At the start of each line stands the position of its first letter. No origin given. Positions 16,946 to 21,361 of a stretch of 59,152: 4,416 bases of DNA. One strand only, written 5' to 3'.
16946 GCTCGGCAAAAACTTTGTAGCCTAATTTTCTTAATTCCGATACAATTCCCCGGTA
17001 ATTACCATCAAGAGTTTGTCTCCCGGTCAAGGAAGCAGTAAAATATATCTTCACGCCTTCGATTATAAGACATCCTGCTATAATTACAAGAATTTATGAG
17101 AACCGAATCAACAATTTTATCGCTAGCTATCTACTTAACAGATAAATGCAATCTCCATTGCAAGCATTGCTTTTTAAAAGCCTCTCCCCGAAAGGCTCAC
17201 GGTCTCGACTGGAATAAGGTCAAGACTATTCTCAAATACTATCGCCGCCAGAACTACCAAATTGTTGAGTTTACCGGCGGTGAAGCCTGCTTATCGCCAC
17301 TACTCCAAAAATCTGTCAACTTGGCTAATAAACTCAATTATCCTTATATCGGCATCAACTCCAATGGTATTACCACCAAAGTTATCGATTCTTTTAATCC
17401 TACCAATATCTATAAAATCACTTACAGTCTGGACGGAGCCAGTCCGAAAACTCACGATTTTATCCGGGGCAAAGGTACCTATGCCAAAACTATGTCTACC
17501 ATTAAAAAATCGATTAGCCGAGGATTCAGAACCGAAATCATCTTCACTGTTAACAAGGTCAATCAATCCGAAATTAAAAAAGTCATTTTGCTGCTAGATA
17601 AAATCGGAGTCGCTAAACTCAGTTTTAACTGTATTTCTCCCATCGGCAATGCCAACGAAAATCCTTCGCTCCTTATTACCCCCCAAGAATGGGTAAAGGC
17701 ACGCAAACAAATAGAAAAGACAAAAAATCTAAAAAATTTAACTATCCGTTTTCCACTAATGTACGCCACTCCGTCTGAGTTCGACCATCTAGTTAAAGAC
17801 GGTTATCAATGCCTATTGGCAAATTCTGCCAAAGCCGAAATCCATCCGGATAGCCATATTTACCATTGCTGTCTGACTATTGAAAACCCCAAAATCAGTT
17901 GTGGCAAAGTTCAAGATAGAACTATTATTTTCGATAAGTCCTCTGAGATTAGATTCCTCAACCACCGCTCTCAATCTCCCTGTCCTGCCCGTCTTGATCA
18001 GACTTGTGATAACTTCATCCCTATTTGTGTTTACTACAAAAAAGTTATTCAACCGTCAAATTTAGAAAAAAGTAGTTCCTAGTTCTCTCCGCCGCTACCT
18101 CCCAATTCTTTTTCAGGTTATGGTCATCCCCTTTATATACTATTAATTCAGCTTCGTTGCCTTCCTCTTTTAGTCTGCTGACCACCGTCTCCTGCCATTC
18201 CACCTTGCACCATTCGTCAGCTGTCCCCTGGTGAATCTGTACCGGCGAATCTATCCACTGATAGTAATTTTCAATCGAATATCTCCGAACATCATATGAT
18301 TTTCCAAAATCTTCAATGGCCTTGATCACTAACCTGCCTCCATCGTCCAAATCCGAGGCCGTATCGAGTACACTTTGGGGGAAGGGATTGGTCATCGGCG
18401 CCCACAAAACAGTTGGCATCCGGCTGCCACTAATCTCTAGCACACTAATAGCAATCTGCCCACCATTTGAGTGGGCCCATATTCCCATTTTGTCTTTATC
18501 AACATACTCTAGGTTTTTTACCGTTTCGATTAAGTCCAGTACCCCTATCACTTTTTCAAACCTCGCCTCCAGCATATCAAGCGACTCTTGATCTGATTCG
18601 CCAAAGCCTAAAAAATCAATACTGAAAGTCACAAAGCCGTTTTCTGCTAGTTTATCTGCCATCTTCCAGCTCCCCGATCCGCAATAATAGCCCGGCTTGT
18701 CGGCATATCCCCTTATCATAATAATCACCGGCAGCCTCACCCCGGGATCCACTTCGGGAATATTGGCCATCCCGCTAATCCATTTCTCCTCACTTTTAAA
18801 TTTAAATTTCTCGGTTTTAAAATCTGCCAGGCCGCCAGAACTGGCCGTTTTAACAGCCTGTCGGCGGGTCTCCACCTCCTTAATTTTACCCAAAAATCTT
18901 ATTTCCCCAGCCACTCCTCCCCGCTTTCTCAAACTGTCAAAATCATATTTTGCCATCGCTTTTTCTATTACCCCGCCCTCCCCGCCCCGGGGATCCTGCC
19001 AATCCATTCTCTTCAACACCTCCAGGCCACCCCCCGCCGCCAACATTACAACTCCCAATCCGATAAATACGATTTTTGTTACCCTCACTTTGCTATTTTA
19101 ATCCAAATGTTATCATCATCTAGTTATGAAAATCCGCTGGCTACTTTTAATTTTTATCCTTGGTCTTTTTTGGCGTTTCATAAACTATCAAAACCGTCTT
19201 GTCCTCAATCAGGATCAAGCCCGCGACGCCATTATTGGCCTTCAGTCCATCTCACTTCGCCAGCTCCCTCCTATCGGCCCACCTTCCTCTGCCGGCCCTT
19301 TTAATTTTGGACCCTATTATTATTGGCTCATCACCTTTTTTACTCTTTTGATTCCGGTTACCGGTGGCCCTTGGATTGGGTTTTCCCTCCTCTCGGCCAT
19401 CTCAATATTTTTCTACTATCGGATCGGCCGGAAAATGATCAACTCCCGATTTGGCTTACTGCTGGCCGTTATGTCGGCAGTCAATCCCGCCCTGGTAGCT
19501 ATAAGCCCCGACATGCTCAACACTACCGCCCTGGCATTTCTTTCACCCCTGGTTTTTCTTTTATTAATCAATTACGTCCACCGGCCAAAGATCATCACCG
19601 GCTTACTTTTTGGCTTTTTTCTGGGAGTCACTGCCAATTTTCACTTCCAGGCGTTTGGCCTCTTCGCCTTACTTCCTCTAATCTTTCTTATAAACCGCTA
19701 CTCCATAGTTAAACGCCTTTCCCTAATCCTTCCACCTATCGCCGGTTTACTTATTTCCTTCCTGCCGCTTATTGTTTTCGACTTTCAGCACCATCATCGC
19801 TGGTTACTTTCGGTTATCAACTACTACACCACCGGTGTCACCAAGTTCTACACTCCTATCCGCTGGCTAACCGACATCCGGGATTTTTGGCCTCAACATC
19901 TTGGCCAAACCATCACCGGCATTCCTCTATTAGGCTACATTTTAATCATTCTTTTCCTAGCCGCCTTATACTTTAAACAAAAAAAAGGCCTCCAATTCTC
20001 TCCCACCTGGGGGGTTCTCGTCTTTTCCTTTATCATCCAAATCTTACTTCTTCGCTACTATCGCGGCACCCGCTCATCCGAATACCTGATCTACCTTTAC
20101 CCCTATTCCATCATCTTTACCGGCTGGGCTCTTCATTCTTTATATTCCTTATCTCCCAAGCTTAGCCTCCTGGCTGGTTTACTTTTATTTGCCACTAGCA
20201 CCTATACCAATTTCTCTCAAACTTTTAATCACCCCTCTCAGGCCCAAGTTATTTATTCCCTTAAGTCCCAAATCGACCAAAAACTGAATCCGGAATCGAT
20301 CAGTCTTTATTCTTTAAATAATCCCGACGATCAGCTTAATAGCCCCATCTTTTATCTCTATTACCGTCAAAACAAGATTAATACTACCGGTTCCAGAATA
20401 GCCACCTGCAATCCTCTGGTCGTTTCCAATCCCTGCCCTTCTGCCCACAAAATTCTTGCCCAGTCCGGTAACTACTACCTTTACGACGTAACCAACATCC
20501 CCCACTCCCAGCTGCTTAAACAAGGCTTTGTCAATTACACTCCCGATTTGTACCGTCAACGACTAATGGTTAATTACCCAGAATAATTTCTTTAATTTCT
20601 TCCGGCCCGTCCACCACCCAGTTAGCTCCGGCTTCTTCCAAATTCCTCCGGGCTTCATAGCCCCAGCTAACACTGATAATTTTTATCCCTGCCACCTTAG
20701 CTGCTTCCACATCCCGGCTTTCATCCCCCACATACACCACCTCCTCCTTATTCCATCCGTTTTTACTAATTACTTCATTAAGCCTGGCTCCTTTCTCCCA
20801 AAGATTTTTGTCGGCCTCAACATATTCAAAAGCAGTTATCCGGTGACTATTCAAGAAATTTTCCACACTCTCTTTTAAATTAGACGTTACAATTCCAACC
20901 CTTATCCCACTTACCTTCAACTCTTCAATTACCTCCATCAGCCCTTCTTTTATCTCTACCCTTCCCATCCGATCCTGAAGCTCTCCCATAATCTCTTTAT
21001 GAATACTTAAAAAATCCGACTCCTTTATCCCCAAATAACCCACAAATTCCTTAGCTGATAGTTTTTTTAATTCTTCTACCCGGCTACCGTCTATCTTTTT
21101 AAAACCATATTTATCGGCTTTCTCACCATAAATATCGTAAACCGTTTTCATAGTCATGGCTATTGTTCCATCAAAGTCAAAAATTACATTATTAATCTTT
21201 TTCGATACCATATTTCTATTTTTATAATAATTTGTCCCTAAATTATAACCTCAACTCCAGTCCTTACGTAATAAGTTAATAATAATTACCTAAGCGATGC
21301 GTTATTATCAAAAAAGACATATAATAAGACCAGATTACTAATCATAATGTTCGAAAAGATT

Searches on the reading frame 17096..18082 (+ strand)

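Call 56: search_protein_families(library=pfam, proteins=[window:17096-18082:+], max_evalue=0.00001)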
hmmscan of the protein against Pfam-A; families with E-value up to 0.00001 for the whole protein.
window:17096-18082:+ (328 aa): 1 family
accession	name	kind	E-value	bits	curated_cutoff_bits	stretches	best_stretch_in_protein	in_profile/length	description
PF04055.27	Radical_SAM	-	2.6e-19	70.4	29.5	1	12-166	1-165/166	Radical SAM superfamily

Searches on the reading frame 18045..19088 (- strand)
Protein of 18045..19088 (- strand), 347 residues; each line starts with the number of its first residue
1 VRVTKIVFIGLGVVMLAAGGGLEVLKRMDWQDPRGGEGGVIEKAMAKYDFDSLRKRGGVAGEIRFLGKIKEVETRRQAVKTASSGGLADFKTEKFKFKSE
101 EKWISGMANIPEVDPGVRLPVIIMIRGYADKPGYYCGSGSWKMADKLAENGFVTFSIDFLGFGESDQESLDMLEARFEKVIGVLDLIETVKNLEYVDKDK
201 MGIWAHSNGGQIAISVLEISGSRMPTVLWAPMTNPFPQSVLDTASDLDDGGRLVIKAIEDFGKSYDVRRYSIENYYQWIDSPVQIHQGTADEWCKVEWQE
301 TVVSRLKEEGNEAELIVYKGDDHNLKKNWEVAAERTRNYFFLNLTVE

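Call 57: search_protein_families(library=pfam, proteins=[window:18045-19088:-], max_evalue=0.00001)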
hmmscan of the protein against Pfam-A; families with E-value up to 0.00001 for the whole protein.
window:18045-19088:- (347 aa): 4 families
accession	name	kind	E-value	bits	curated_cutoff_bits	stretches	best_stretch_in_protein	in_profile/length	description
PF12146.15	Hydrolase_4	-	6.9e-11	42.3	27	1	142-236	22-114/239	Serine aminopeptidase, S33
PF00326.27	Peptidase_S9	-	4e-10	40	22.6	1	147-341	10-206/213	Prolyl oligopeptidase family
PF01738.24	DLH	-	7.4e-08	32.7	21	0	118-219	12-117/217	Dienelactone hydrolase family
PF00561.26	Abhydrolase_1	-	3.9e-07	30.4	25.8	1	120-219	1-89/245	alpha/beta hydrolase fold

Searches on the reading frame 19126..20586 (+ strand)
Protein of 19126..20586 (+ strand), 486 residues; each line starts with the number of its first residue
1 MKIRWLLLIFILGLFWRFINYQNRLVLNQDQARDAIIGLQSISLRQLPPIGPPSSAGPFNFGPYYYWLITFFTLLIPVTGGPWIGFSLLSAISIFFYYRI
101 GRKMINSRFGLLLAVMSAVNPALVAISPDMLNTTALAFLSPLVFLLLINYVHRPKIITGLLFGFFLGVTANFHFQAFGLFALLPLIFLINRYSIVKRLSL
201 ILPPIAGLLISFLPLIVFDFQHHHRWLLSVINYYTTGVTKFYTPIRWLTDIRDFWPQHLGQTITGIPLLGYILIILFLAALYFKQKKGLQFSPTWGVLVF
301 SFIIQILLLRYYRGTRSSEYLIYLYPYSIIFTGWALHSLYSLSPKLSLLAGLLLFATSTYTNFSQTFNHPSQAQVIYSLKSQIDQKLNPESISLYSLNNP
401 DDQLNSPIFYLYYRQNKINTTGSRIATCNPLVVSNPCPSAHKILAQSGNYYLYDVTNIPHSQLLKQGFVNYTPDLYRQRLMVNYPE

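Call 57: search_protein_families(library=pfam, proteins=[window:19126-20586:+], max_evalue=0.00001)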
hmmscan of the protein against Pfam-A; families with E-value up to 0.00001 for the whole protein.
window:19126-20586:+ (486 aa): 1 family
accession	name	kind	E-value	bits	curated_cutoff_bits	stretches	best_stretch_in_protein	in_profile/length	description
PF13231.12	PMT_2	-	1.5e-06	28.9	26.1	1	63-216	4-158/160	Dolichyl-phosphate-mannose-protein mannosyltransferase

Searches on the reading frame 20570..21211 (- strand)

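Call 57: search_protein_families(library=pfam, proteins=[window:20570-21211:-], max_evalue=0.00001)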
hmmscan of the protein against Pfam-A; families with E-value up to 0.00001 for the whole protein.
window:20570-21211:- (213 aa): 4 families
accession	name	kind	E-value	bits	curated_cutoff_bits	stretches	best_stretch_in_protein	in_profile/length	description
PF13419.12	HAD_2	-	1.9e-32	113.3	23.8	1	9-181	1-178/178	Haloacid dehalogenase-like hydrolase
PF00702.32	Hydrolase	-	1.7e-16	61.6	26.4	1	7-175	2-191/191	haloacid dehalogenase-like hydrolase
PF12710.13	HAD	-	3.2e-08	34.7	27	1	9-172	1-189/189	haloacid dehalogenase-like hydrolase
PF13242.12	Hydrolase_like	-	1.3e-06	28.7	22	1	146-201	12-70/75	HAD-hyrolase-like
